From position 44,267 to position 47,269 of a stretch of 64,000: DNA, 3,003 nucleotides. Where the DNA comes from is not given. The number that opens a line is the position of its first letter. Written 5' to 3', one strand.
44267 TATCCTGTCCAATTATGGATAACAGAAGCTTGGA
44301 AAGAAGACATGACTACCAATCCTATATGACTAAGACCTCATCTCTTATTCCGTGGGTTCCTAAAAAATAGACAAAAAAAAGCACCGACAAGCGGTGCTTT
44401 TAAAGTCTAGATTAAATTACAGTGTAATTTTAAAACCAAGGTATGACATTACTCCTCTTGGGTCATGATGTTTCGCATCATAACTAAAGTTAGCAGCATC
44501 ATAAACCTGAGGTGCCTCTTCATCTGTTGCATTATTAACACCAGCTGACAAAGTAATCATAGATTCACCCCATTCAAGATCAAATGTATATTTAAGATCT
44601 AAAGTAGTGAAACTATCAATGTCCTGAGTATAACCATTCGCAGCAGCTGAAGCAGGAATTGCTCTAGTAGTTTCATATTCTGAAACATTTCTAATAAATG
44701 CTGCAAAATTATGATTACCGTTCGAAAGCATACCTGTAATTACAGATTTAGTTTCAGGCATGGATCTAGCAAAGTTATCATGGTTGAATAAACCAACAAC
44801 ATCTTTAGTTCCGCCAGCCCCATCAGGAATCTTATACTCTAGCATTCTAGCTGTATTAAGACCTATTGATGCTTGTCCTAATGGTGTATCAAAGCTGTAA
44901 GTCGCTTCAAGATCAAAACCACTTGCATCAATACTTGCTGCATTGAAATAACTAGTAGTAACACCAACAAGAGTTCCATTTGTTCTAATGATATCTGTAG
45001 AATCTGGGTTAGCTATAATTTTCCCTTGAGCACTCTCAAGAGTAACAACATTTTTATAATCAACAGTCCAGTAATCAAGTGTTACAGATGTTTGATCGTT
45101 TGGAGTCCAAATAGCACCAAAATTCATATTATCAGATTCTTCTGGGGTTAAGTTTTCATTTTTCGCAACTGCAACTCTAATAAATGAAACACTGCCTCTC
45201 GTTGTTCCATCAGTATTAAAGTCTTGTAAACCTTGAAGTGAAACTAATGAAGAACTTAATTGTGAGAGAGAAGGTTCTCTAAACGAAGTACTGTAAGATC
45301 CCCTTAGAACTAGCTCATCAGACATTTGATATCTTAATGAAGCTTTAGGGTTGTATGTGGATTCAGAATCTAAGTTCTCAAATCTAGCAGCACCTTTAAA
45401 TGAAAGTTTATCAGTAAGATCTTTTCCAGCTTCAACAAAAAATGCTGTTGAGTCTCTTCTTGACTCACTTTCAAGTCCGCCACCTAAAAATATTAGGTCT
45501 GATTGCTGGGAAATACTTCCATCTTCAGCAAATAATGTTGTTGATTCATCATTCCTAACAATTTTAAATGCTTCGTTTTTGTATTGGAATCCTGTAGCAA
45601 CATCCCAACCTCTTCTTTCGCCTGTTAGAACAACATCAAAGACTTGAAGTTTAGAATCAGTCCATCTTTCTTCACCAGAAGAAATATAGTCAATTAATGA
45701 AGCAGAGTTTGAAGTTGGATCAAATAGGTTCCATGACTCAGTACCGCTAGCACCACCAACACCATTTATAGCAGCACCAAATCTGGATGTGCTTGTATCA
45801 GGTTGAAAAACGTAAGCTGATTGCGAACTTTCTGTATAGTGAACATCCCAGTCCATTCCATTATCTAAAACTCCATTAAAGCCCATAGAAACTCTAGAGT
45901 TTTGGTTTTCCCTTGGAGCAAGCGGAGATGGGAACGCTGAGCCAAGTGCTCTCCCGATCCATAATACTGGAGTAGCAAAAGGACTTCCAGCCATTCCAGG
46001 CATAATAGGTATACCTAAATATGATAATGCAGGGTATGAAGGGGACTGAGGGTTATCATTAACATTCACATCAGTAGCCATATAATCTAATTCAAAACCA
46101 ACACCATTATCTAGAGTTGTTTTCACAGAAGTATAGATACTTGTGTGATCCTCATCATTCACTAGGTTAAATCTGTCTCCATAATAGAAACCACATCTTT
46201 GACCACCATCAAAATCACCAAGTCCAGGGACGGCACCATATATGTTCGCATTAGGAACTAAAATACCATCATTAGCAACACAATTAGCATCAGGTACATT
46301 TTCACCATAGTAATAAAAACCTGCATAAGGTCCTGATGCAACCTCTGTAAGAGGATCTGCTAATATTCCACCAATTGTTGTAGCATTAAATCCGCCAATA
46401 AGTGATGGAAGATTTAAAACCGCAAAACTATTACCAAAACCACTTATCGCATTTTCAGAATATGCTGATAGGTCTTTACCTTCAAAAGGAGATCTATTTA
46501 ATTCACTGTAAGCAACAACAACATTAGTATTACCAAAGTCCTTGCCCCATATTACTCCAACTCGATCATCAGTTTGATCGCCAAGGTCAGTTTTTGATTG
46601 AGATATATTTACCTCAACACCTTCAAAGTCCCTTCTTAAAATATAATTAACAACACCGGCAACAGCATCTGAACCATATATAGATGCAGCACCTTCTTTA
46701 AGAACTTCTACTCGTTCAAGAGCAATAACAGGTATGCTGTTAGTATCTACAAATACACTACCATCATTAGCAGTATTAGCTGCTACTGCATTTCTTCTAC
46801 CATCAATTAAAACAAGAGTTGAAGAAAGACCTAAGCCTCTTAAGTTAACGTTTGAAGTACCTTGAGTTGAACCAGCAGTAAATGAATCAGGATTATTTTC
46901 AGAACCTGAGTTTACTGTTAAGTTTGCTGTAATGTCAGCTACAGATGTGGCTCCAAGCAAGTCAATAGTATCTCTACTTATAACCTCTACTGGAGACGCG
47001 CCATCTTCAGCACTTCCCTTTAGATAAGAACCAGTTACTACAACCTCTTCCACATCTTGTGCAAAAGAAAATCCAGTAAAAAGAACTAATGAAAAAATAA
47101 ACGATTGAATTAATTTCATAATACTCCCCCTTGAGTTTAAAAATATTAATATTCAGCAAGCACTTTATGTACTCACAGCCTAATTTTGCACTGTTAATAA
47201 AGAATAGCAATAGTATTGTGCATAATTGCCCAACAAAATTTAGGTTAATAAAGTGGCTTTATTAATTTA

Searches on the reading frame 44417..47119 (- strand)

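Call 63: search_protein_families(library=pfam, proteins=[window:44417-47119:-], max_evalue=0.000001)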
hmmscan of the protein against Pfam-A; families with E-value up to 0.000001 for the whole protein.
window:44417-47119:- (900 aa): 2 families
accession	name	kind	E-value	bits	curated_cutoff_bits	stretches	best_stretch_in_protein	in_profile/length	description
PF00593.30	TonB_dep_Rec_b-barrel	-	8.2e-31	108.7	27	1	402-863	55-435/436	TonB dependent receptor-like, beta-barrel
PF07715.20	Plug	-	8e-18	65.4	23.9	1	38-156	3-107/107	TonB-dependent Receptor Plug Domain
